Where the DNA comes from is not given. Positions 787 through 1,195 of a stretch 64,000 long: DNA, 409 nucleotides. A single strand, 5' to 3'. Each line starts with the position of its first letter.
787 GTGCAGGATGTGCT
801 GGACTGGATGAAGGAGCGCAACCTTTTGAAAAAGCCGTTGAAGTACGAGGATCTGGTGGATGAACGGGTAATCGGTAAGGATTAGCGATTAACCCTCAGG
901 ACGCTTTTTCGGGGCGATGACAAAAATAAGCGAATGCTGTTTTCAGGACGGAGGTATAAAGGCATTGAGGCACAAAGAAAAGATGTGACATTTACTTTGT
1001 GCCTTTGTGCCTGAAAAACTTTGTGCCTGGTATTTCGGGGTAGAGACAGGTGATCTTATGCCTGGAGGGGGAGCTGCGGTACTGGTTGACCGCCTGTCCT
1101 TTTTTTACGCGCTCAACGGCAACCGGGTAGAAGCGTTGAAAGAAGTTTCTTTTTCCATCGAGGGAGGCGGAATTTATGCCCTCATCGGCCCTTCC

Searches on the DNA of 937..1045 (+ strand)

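Call 85: build_rna_model(alignment_id=A1)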
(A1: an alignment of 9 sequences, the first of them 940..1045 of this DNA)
Model R1 built from alignment A1 (9 sequences, 146 columns); structure: RNAalifold consensus.
model positions 111; base pairs 24; branch points 0; effective number of sequences 2.77; information 0.59 bits per position. Calibrated on 0.2 Mb of random sequence (short: E-values are rough).
structure used (alignment columns):
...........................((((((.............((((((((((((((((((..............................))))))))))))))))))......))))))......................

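Call 86: search_with_rna_model(model_id=R1, source=window, filters=off, max_evalue=10)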
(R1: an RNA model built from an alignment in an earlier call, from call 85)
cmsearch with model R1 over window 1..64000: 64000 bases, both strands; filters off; matches with E-value up to 10: 17.
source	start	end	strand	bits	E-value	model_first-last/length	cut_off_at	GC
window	937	1042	+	96.1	2.3e-25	1-111/111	no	0.42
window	28055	28171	-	84.3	6.4e-22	1-111/111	no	0.41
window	57877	57981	+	81.4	4.5e-21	1-111/111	no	0.4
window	40920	41069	+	49.2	1.2e-11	15-90/111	no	0.45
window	57871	57975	-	31.7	1.6e-06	1-111/111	no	0.41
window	931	1035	-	28.3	1.6e-05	1-111/111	no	0.41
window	28086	28146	+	28.2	1.7e-05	25-80/111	no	0.49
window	40920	41069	-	28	1.9e-05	15-90/111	no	0.45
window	19148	19217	+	13.3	0.4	1-111/111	no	0.33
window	50491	50559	-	11.2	1.6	1-111/111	no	0.46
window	38268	38361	-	11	1.8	1-111/111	no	0.53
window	19155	19218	-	10.2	3.2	1-111/111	no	0.28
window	63872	63977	-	9.7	4.4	1-111/111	no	0.33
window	52851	52938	-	9.6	4.8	1-111/111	no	0.4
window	28576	28626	-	9.3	5.9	1-111/111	no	0.57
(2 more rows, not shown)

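Call 87: search_with_rna_model(model_id=R1, sources=[L130, L131, L132, L133, L122, L125, L126, L128, L004, L037, L068, L075, L111, L119, L030, L093, L005, L001, L010, L017, L035, L049, L062, L085, L087, L096], max_evalue=0.01)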
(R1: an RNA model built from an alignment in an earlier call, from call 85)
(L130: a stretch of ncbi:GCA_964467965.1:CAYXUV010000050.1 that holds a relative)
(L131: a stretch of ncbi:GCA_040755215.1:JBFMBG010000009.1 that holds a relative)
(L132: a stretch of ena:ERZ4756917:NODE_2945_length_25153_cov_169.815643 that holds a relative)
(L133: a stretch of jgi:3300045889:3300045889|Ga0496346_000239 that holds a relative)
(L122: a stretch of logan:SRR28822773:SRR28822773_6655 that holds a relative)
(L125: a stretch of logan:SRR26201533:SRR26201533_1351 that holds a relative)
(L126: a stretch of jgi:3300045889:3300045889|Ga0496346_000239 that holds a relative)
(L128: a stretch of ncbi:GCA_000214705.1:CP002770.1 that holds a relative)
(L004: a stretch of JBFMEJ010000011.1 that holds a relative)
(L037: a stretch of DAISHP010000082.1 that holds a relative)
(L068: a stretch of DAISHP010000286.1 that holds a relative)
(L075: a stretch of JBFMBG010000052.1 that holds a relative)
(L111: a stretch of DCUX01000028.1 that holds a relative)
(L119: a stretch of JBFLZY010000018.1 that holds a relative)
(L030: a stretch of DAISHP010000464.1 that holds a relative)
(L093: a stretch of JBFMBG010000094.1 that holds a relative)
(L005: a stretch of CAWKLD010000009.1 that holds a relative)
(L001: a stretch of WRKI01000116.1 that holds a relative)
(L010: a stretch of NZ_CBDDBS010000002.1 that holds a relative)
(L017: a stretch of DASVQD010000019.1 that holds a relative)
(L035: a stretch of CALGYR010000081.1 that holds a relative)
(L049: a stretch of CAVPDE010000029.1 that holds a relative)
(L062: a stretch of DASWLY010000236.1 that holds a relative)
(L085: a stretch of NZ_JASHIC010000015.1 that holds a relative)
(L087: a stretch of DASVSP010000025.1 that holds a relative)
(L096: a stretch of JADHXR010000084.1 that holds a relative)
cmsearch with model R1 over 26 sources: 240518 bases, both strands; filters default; matches with E-value up to 0.01: 43.
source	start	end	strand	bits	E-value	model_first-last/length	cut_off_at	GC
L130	4981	5091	-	95.7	1.1e-24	1-111/111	no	0.4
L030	1396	1504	+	86.4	5.7e-22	1-111/111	no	0.5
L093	1847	1964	+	86.4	6e-22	1-111/111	no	0.39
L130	8300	8416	+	84.2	2.6e-21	1-111/111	no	0.5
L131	18234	18342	+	81.8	1.3e-20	1-111/111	no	0.34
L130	3350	3469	+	77.4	2.5e-19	1-111/111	no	0.41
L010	5461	5597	-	57.8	1.3e-13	1-111/111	no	0.36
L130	3344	3463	-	52.8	4.1e-12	1-111/111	no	0.42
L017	4678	4783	+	51.6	8.8e-12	1-111/111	no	0.51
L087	4436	4596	-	51.1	1.2e-11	1-111/111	no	0.6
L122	1324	1507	+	50.8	1.5e-11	1-111/111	no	0.49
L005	5057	5219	+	50.1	2.5e-11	1-111/111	no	0.42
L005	5050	5212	-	46.3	3.3e-10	1-111/111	no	0.43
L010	5468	5599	+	45.6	5.1e-10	1-111/111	no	0.37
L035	1835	2005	-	45.3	6.3e-10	1-111/111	no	0.58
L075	6747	6909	+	45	7.7e-10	1-111/111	no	0.44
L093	7261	7431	+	44.2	1.4e-09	1-111/111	no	0.47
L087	4441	4598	+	43.8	1.7e-09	1-111/111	no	0.58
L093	7254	7464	-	42.3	4.6e-09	1-111/111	no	0.47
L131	18233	18336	-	41.7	7.1e-09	1-111/111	no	0.32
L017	4680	4777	-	41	1.1e-08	1-111/111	no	0.48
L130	4988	5090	+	40.5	1.6e-08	1-111/111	no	0.43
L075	6725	6913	-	40.3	1.8e-08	1-111/111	no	0.43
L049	2951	3114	+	40.3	1.8e-08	1-111/111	no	0.49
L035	1831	1998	+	39.4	3.4e-08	12-97/111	no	0.57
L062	5228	5381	-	39.3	3.6e-08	1-111/111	no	0.53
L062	5235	5387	+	37.6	1.2e-07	1-111/111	no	0.54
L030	1531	1633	+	37.5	1.2e-07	1-111/111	no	0.39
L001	4053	4229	+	36.5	2.3e-07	1-111/111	no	0.42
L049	2951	3099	-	35.4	4.9e-07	1-111/111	no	0.49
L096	2753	2880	+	34.8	7.7e-07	1-111/111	no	0.53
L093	1848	1963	-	31.6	6.6e-06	1-111/111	no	0.4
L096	2755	2895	-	31.2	8.4e-06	1-111/111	no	0.52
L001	4054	4224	-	28.2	6.6e-05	1-111/111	no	0.41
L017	1449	1606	-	27.8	8.6e-05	1-111/111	no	0.58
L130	2663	2746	-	26.6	0.00019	1-111/111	no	0.48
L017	2361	2503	-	25.9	0.00029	1-111/111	no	0.55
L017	1450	1610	+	25.5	0.0004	1-111/111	no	0.59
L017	555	696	+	24.3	0.00088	1-111/111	no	0.61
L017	2360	2512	+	23.9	0.0012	1-111/111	no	0.54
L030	1381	1504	-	23.5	0.0015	1-111/111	no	0.48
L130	8325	8385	-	22.3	0.0034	25-80/111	no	0.52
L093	1006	1107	+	21.6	0.0053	1-111/111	no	0.44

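Call 90: search_dna_similar(query=window:937-1042:+, collection=plasmids, mode=distant, max_evalue=0.001, max_rows=15)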
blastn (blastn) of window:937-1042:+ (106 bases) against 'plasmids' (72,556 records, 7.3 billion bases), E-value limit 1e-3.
No match.

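Call 91: search_dna_similar(query=window:937-1042:+, collection=phages, mode=distant, max_evalue=0.001, max_rows=15)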
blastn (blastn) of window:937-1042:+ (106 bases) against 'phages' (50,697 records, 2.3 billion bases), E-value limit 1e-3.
No match.
